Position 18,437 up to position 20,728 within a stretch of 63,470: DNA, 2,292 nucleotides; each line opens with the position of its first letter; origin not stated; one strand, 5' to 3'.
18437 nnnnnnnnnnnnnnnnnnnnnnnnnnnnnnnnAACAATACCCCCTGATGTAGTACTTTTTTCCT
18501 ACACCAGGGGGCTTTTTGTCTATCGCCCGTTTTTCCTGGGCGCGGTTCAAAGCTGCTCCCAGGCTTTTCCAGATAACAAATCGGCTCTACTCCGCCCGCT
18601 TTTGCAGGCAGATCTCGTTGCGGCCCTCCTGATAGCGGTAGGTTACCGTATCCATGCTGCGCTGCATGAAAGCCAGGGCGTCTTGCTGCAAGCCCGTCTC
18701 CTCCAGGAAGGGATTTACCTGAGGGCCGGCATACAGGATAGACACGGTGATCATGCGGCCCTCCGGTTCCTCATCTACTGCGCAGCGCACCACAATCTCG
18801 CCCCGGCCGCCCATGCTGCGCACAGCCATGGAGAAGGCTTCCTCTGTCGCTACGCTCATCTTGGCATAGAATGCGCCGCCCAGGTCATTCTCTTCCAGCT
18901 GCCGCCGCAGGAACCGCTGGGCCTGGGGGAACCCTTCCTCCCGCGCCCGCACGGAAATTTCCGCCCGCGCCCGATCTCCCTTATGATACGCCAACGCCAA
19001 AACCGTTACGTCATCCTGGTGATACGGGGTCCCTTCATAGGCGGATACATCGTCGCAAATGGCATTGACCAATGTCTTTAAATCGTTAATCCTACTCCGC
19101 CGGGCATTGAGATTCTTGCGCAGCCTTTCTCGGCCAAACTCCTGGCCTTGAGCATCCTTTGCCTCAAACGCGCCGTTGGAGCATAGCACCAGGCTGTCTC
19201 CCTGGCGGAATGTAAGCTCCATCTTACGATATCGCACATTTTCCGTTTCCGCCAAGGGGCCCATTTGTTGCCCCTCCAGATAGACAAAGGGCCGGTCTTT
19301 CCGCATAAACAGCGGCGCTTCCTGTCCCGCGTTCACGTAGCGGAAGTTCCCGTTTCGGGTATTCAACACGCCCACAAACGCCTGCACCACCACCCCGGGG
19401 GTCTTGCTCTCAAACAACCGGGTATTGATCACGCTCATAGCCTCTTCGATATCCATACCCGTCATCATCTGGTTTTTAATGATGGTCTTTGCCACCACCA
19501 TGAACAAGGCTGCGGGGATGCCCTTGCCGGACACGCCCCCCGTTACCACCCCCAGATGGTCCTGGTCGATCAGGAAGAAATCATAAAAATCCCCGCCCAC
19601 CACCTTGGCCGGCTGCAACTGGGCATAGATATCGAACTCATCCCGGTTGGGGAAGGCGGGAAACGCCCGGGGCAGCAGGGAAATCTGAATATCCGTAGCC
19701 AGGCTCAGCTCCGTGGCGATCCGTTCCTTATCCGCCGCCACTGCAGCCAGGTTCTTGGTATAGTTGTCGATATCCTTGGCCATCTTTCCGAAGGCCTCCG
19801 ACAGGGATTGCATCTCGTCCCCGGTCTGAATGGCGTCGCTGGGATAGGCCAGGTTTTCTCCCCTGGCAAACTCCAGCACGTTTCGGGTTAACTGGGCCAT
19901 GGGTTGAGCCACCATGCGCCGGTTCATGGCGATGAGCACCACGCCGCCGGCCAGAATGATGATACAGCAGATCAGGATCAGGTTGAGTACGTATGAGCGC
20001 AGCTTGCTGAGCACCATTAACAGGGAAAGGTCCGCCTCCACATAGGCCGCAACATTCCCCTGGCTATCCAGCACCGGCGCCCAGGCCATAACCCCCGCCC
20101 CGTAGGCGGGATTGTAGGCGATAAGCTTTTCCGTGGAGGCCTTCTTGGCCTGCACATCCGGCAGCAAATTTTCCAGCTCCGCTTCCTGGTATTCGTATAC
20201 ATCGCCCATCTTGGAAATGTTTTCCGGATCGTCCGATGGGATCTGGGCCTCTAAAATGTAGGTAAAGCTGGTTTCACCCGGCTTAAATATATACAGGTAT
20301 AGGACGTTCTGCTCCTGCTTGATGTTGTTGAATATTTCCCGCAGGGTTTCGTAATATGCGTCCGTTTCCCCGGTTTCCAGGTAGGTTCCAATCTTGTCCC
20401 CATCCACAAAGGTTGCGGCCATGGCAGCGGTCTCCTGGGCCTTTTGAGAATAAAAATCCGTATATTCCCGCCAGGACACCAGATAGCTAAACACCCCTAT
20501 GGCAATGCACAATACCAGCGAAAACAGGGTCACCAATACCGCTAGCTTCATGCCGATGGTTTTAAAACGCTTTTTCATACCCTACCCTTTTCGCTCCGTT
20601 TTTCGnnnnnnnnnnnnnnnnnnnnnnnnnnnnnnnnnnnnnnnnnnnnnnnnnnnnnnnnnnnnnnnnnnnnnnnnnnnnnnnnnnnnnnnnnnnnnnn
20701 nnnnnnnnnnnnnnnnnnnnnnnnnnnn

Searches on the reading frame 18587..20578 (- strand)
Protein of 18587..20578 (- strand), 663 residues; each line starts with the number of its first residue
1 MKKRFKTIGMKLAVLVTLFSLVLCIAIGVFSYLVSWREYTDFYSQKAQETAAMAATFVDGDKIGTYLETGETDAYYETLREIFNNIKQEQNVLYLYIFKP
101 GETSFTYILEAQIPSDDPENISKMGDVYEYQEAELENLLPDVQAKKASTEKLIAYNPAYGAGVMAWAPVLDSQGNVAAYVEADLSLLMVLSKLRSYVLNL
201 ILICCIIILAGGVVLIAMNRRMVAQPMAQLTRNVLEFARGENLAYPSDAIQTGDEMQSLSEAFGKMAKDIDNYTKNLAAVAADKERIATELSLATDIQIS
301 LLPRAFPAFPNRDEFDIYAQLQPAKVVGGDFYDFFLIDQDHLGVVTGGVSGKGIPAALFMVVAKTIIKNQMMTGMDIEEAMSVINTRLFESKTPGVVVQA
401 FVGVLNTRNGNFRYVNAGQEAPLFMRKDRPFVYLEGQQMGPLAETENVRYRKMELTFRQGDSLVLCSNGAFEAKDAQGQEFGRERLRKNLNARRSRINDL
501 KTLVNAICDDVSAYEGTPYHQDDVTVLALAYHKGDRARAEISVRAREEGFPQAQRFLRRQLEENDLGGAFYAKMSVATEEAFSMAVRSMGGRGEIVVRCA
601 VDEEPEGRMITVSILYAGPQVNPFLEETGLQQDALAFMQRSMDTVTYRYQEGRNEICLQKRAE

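Call 7: search_protein_families(library=pfam, proteins=[window:18587-20578:-], max_evalue=0.01)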
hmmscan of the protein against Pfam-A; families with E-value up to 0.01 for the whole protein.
window:18587-20578:- (663 aa): 3 families
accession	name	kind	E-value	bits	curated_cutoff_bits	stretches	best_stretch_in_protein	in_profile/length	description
PF07228.17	SpoIIE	-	3.1e-34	119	25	1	339-530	2-190/192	Stage II sporulation protein E (SpoIIE)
PF13581.12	HATPase_c_2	-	0.0001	22.7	27.4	1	545-660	3-127/127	Histidine kinase-like ATPase domain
PF00672.30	HAMP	-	0.00013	22.7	25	1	220-269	3-50/53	HAMP domain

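Call 51: search_protein_families(library=ncbifam, proteins=[window:18587-20578:-], max_evalue=0.01)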
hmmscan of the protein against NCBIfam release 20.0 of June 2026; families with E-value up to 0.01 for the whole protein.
window:18587-20578:- (663 aa): 8 families
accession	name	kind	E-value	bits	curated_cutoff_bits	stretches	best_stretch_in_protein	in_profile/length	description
NF038263.1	prot_phos_SiaA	equivalog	2.1e-21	76.1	700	1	132-529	248-655/658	biofilm regulation protein phosphatase SiaA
NF045505.1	RR_RssB_Pseudo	equivalog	2.6e-09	36.6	700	1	295-473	160-341/394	two-component system response regulator RssB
NF033092.0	HK_WalK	equivalog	3.9e-07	29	725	1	5-293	2-266/594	cell wall metabolism sensor histidine kinase WalK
NF008184.0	PRK10935.1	equivalog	6.7e-05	21.7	553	1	197-285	150-237/565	nitrate/nitrite two-component system sensor histidine kinase NarQ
NF040691.1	MtrAB_MtrB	equivalog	0.00088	18.4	450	1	169-282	155-269/507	MtrAB system histidine kinase MtrB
TIGR01386.1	cztS_silS_copS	subfamily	0.0023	17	292.55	1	128-283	117-247/457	heavy metal sensor histidine kinase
NF058645.1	MCPCtpMPsAe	equivalog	0.0037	16.1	900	1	180-290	185-296/558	methyl-accepting chemotaxis protein CtpM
NF053592.1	HK_near_YfiR_like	equivalog_domain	0.0087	15.6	194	0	178-271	134-222/223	sensor histidine kinase, YfiR-like protein-associated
